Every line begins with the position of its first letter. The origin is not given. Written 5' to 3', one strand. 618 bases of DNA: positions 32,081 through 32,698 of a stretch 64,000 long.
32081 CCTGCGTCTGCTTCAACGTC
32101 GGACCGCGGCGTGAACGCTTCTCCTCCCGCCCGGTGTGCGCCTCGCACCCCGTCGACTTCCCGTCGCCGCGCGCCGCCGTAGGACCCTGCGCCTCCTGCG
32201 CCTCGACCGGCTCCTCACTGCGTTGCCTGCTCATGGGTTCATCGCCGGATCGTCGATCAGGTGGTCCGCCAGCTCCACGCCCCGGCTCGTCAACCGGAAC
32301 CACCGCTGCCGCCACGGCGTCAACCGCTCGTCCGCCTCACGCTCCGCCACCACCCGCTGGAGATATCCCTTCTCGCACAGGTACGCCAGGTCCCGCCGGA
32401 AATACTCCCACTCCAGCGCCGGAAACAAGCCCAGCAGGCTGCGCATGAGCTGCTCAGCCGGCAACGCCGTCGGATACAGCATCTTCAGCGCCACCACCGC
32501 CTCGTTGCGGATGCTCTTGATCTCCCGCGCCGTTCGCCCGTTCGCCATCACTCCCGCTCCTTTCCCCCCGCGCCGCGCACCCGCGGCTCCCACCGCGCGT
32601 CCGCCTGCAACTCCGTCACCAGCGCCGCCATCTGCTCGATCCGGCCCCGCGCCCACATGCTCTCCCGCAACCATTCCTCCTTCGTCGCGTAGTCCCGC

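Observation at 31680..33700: Self-contained five-gene operon of unrecognisable small proteins, every junction overlapping, at the window centre beside rnpB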

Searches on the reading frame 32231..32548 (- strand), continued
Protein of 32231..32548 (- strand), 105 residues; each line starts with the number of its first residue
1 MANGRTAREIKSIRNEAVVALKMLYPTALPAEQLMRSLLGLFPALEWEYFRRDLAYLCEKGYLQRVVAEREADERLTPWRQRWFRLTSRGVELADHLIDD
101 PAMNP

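Call 51: get_annotated_region(hit=H4, flank=6000)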
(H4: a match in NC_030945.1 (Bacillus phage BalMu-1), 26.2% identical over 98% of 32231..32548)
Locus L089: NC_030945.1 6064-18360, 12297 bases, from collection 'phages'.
description: Bacillus phage BalMu-1 copy 1, complete genome.
organism: Bacillus phage BalMu-1 (NCBI taxid 1567487)
taxonomy: Viruses; Duplodnaviria; Heunggongvirae; Uroviricota; Caudoviricetes
host: Bacillus alcalophilus CGMCC 1.3604; source: -; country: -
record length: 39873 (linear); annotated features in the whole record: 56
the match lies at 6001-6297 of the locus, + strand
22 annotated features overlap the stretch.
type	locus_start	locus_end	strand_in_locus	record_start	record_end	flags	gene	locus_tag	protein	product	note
CDS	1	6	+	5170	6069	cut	-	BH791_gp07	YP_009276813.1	DNA transposition protein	-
CDS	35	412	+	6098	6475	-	-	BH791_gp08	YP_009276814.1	hypothetical protein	-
CDS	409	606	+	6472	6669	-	-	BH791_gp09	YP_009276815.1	hypothetical protein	-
CDS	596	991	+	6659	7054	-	-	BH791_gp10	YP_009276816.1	hypothetical protein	-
CDS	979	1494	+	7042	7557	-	-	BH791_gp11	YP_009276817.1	replication initiation protein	-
CDS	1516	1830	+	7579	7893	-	-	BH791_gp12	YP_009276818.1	hypothetical protein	-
CDS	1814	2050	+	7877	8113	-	-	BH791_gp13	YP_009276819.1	hypothetical protein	-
CDS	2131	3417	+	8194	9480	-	-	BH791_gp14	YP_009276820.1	5'-3' exonuclease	-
CDS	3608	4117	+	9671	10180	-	-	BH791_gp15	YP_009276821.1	Mu Gam-like end protection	-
CDS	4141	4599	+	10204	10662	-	-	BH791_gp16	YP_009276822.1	hypothetical protein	-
CDS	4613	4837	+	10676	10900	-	-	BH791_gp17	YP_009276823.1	hypothetical protein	-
CDS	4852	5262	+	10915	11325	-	-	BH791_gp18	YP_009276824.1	regulatory protein GemA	-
CDS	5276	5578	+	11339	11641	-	-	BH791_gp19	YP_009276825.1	late transcriptional activator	-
CDS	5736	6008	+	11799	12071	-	-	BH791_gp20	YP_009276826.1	lipoprotein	-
CDS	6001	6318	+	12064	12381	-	-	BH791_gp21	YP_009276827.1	hypothetical protein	-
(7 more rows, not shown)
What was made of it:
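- Closest known: Bacillus phage BalMu-1 gp20-gp21-gp22. Same: The junctions overlap (call 51).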

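Call 56: find_related_loci(query=L089:6001-6315:+, collection=viral_contigs, flank=4000)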
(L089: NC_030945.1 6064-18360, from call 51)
Query L089:6001-6315:+ (105 aa) in viral_contigs; peptide patterns used: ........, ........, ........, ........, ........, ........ (x = any residue, [..] = any of these).
43 stretches matched a pattern; 17 encode a relative of the query (tblastn E <= 1e-3); 17 distinct loci.
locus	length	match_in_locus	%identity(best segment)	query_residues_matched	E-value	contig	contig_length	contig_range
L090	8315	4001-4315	100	1-105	1e-66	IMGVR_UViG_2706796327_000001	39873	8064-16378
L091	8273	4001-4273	38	11-103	9e-13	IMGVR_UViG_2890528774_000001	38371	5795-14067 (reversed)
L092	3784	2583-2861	34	10-101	2e-10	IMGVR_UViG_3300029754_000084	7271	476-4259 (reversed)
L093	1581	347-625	34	10-101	2e-10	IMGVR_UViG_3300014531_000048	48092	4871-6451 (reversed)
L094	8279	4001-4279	34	10-101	3e-10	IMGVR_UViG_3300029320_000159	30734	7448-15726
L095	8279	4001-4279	34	10-101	3e-10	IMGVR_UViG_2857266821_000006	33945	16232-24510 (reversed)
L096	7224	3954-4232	34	10-101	3e-10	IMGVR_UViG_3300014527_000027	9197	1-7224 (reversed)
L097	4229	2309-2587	34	10-101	2e-10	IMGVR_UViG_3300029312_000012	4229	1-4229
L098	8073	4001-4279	34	10-101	3e-10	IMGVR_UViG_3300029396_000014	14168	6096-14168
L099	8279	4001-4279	34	10-101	3e-10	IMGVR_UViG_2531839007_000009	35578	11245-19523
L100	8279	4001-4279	34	10-101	3e-10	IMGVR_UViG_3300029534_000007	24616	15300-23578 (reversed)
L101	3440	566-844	34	10-101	3e-10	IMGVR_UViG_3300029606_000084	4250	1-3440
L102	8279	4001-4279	34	10-101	3e-10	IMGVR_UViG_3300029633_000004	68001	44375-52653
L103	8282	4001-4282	31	9-101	3e-9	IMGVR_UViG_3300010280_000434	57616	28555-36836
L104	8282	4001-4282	31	9-101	1e-8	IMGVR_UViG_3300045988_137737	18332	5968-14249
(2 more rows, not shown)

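Call 64: find_related_loci(query=A4, collection=viral_contigs, flank=3000)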
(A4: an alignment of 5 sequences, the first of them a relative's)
Query A4 (105 aa) in viral_contigs; peptide patterns used: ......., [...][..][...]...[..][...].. (x = any residue, [..] = any of these).
218 stretches matched a pattern; 95 encode a relative of the query (tblastn E <= 1e-3); the best 80 are kept; 80 distinct loci.
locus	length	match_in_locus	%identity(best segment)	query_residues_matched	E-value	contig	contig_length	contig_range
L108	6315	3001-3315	100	1-105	4e-66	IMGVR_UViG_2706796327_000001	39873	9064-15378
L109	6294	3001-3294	56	4-101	9e-34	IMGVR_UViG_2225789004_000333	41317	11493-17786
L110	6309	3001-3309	53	1-103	1e-35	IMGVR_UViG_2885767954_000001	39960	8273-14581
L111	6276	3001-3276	40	11-101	2e-17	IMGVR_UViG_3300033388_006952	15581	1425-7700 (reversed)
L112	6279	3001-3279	39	7-101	5e-17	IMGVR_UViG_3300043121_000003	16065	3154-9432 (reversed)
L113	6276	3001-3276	40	11-101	6e-17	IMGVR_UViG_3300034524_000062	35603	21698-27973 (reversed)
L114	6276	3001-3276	39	11-101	2e-16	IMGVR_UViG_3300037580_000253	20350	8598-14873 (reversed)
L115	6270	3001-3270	39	13-101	4e-15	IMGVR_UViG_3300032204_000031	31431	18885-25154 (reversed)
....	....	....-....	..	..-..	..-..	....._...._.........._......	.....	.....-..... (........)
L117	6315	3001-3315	42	1-101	2e-13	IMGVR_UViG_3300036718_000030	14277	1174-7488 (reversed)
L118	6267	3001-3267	34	14-101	4e-13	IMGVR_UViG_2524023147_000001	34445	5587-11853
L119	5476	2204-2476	33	7-102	2e-12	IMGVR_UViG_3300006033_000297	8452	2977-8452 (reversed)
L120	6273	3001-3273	38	11-103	4e-12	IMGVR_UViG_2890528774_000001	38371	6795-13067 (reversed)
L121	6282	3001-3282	30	4-102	3e-12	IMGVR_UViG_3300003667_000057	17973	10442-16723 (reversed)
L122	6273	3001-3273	38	8-99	4e-11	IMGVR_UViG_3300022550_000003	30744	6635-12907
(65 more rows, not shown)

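Call 67: search_protein_families(library=pfam, proteins=[L089:5736-6005:+, L089:6001-6315:+, L089:6305-6856:+, L103:3568-3957:+, L103:3965-4282:+, L103:4285-4845:+], max_evalue=0.1)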
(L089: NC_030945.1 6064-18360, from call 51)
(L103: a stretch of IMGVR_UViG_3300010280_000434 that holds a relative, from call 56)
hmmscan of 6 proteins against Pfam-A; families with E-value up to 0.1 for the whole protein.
L089:5736-6005:+ (90 aa): 11 families
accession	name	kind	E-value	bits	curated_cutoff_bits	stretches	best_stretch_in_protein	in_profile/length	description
PF04977.20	DivIC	-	0.00047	20.3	28.9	1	10-74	3-70/80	Septum formation initiator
PF05873.17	Mt_ATP-synt_D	-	0.007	16.6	27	1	23-79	93-147/154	ATP synthase D chain, mitochondrial (ATP5H)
PF24481.2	CT398_CC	-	0.014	15.7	27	1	33-84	17-68/180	CT398-like coiled coil hairpin domain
PF18186.6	SLATT_4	-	0.014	15.6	27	1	3-81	58-137/165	SMODS and SLOG-associating 2TM effector domain family 4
PF01865.21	PhoU_div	-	0.014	15.2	24.4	1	26-84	113-170/214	Protein of unknown function DUF47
PF25610.1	HR1_TOCA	-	0.021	15.6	27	0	24-51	53-80/90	TOCA family HR1 domain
PF09321.15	DUF1978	-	0.024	14.4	25.4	1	36-84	112-161/244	Domain of unknown function (DUF1978)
PF18169.6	SLATT_6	-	0.027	14.5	27.1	0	10-56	62-107/176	SMODS and SLOG-associating 2TM effector domain 6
PF01920.25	Prefoldin_2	-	0.03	14.7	27.6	0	19-47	53-81/106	Prefoldin subunit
PF01895.24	PhoU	-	0.031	15.1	23.5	0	58-84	19-46/89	PhoU domain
PF06419.17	COG6_N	-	0.033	14.8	27.4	1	26-81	35-90/114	Conserved oligomeric complex COG6, N-terminal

L089:6001-6315:+ (105 aa): 2 families
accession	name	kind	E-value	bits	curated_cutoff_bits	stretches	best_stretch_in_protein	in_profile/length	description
PF12802.13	MarR_2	-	0.028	15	27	1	43-66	30-53/61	MarR family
PF08461.16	HTH_12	-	0.08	13.3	21.4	0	17-90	3-66/66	Ribonuclease R winged-helix domain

L089:6305-6856:+ (184 aa): 5 families
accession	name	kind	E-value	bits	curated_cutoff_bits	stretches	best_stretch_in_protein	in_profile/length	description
PF11985.13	Phage_Mu_Gp27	-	2.9e-19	70.5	28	1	21-151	9-146/173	Bacteriophage Mu, Gp27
PF22567.2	UBA_9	-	0.0074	16.6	27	1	21-48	6-33/43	UBA-like domain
PF25399.1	DeaD_dimer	-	0.011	16.2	23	0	21-43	31-54/67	RNA helicase DeaD dimerization domain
PF09524.15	Phg_2220_C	-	0.018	15.5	27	1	10-44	10-44/73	Conserved phage C-terminus (Phg_2220_C)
PF03306.18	AAL_decarboxy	-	0.069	12.9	25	1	24-95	79-151/219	Alpha-acetolactate decarboxylase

L103:3568-3957:+ (130 aa): 13 families
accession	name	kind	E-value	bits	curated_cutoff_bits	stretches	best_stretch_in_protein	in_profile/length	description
PF04513.17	Baculo_PEP_C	-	0.00013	22.5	38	1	26-90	36-100/140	Baculovirus polyhedron envelope protein, PEP, C terminus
PF05873.17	Mt_ATP-synt_D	-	0.00013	22.2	27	1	28-106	63-139/154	ATP synthase D chain, mitochondrial (ATP5H)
PF01442.23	Apolipoprotein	-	0.00079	19.6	90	1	32-89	122-179/190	Apolipoprotein A1/A4/E domain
PF25100.1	DUF7809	-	0.0052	17.5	27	1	25-120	52-151/160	Domain of unknown function (DUF7809)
PF14643.11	DUF4455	-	0.0052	15.9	30.4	1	26-118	243-337/469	Domain of unknown function (DUF4455)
PF07889.17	DUF1664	-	0.0061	17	34.6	1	28-91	41-103/124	Protein of unknown function (DUF1664)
PF06103.16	DUF948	-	0.038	14.6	37.2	0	15-83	13-83/89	Bacterial protein of unknown function (DUF948)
PF05597.16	Phasin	-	0.05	14.1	28.8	1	31-88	64-118/126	Poly(hydroxyalcanoate) granule associated protein (phasin)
PF24850.1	CC_BshC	-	0.076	13.3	27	1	31-78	51-98/159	Bacillithiol biosynthesis BshC, C-terminal coiled-coil domain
PF25600.1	TRIM_CC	-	0.078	13.3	30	0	30-78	37-84/142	TRIM protein coiled-coil region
PF01594.21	AI-2E_transport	-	0.079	12.6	34.3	1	10-87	63-132/327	AI-2E family transporter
PF20570.3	DUF6779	-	0.087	13.9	28.1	0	33-89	26-85/108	Domain of unknown function (DUF6779)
PF10392.15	COG5_N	-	0.096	13.4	31.2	0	34-90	32-87/132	Conserved oligomeric Golgi complex subunit 5, N-terminal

L103:3965-4282:+ (106 aa): 2 families
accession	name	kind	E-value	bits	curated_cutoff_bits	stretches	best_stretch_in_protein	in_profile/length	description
PF14947.12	HTH_45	-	0.063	13.7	25.5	0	53-94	36-65/77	Winged helix-turn-helix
PF11526.13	Pfc11_Clp1_ID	-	0.083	12.7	24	0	59-78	18-37/43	Pcf11, Clp1-interaction domain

L103:4285-4845:+ (187 aa): 5 families
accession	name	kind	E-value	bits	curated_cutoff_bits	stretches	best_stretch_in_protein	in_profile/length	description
PF11985.13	Phage_Mu_Gp27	-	3.3e-30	106.2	28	1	14-176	1-166/173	Bacteriophage Mu, Gp27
PF11963.13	B-CoV_A_NSP1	-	0.0076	16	25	1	38-173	180-310/355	Betacoronavirus, lineage A, NSP1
PF24207.1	DUF7430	-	0.014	15.8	27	1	70-112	29-71/73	Family of unknown function (DUF7430)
PF09675.16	Chlamy_scaf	-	0.018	15.6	25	0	76-120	42-85/134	Chlamydia-phage Chp2 scaffold (Chlamy_scaf)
PF01206.22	TusA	-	0.091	13.1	28.6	0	10-52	17-56/70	Sulfurtransferase TusA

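Call 68: search_protein_families(library=phrogs, proteins=[L089:5736-6005:+, L089:6001-6315:+, L089:6305-6856:+, L103:3568-3957:+, L103:3965-4282:+, L103:4285-4845:+], max_evalue=0.001)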
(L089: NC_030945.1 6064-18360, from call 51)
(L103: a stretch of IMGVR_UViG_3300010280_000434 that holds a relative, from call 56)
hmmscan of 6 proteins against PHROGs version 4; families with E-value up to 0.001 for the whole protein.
L089:5736-6005:+ (90 aa): 3 families
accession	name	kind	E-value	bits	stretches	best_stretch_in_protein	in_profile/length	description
phrog_462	-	other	1.7e-25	90.1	1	1-88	7-96/101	lipoprotein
phrog_6179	-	unknown function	0.00034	22.2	1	4-70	4-66/93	-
phrog_1955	-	unknown function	0.00051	21.2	1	9-61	15-67/106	-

L089:6001-6315:+ (105 aa): 1 family
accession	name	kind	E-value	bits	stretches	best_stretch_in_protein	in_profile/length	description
phrog_436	-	unknown function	1.1e-20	74.2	1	1-102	7-103/125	-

L089:6305-6856:+ (184 aa): 2 families
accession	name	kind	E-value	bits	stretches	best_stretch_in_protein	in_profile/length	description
phrog_426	-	head and packaging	1.2e-32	114.6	1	10-178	3-179/184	terminase small subunit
phrog_1007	-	unknown function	1.4e-06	28.9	1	5-59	8-62/233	-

L103:3568-3957:+ (130 aa): 4 families
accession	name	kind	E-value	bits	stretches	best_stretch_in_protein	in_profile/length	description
phrog_462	-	other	9.2e-12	46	1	10-125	13-96/101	lipoprotein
phrog_18362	-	unknown function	0.00044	21.5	1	11-75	24-81/119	-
phrog_2137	-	tail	0.00049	20.7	1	21-90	144-213/267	tail fiber protein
phrog_739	-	lysis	0.0005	21.3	1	13-85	12-90/122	Rz-like spanin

L103:3965-4282:+ (106 aa): 1 family
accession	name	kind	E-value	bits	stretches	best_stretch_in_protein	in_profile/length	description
phrog_436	-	unknown function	1.2e-15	57.9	1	13-105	15-101/125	-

L103:4285-4845:+ (187 aa): 2 families
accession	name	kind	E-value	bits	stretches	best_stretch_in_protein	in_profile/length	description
phrog_426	-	head and packaging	1.7e-31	110.9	1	10-176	4-175/184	terminase small subunit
phrog_1007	-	unknown function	1e-07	32.7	1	20-68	22-69/233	-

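Call 84: fold_search(model_id=the predicted structure, library=viral)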
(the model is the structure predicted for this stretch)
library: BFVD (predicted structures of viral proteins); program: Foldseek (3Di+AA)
matches with E <= 10: 906; with E <= 0.001: 1
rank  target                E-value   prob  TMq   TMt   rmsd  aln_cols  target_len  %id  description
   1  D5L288                9.0e-04  1.00  0.58  0.54   4.0        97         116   18  Uncharacterized protein [uncultured virus]
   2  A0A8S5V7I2            1.1e-03  1.00  0.62  0.46  10.4       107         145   20  Helix-turn-helix protein [Myoviridae sp. ctCpP1]
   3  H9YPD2                1.2e-03  1.00  0.58  0.63   5.8        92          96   16  (no name in the UniProt tables at hand)
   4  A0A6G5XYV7            1.7e-03  1.00  0.63  0.72   3.6        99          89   14  (no name in the UniProt tables at hand)
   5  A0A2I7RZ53            3.0e-03  1.00  0.60  0.69   3.5        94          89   14  (no name in the UniProt tables at hand)
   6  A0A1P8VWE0            3.4e-03  1.00  0.54  0.48   6.9        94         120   16  (no name in the UniProt tables at hand)
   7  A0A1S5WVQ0            4.4e-03  1.00  0.62  0.47   3.0        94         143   15  (no name in the UniProt tables at hand)
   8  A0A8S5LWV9            4.7e-03  1.00  0.74  0.78   3.6        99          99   14  Uncharacterized protein [Siphoviridae sp. ctabX13]
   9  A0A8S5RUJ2            5.0e-03  1.00  0.53  0.57   7.0       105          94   12  (no name in the UniProt tables at hand)
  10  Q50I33                5.3e-03  1.00  0.57  0.61   8.1       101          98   18  Putative transcriptional regulator [Acidianus rod-shaped virus 1]
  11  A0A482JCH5            6.0e-03  0.99  0.49  0.45  10.9       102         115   17  Helix-turn-helix DNA binding domain protein [Mycobacterium phage Pinnie]
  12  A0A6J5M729            7.3e-03  0.99  0.51  0.48   6.7       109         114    9  Uncharacterized protein [uncultured Caudovirales phage]
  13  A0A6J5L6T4            7.3e-03  0.99  0.45  0.20   6.5        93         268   12  Replication protein [uncultured Caudovirales phage]
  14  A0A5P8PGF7            7.8e-03  1.00  0.63  0.51   2.4        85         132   13  (no name in the UniProt tables at hand)
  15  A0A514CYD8            7.8e-03  1.00  0.60  0.29   2.9        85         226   15  (no name in the UniProt tables at hand)
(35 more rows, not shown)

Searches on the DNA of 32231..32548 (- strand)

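Call 17: search_rna_families(sources=[L004, L005, L006, L007], threshold=gathering)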
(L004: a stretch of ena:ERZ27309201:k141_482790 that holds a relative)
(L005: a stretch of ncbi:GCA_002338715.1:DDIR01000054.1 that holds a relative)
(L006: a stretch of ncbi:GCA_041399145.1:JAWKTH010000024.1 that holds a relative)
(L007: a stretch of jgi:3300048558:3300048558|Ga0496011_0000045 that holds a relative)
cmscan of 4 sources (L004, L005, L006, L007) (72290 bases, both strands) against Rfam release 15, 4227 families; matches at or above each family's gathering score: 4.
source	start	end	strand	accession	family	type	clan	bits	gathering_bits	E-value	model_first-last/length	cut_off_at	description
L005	10982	11351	-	RF00010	RNaseP_bact_a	Gene; ribozyme;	CL00002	292.9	100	1e-94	1-367/367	no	Bacterial RNase P class A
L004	10982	11351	-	RF00010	RNaseP_bact_a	Gene; ribozyme;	CL00002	291.4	100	3.2e-94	1-367/367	no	Bacterial RNase P class A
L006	10982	11351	-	RF00010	RNaseP_bact_a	Gene; ribozyme;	CL00002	291.4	100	3.2e-94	1-367/367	no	Bacterial RNase P class A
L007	10877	11302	-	RF00010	RNaseP_bact_a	Gene; ribozyme;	CL00002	270.5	100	4.2e-87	1-367/367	no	Bacterial RNase P class A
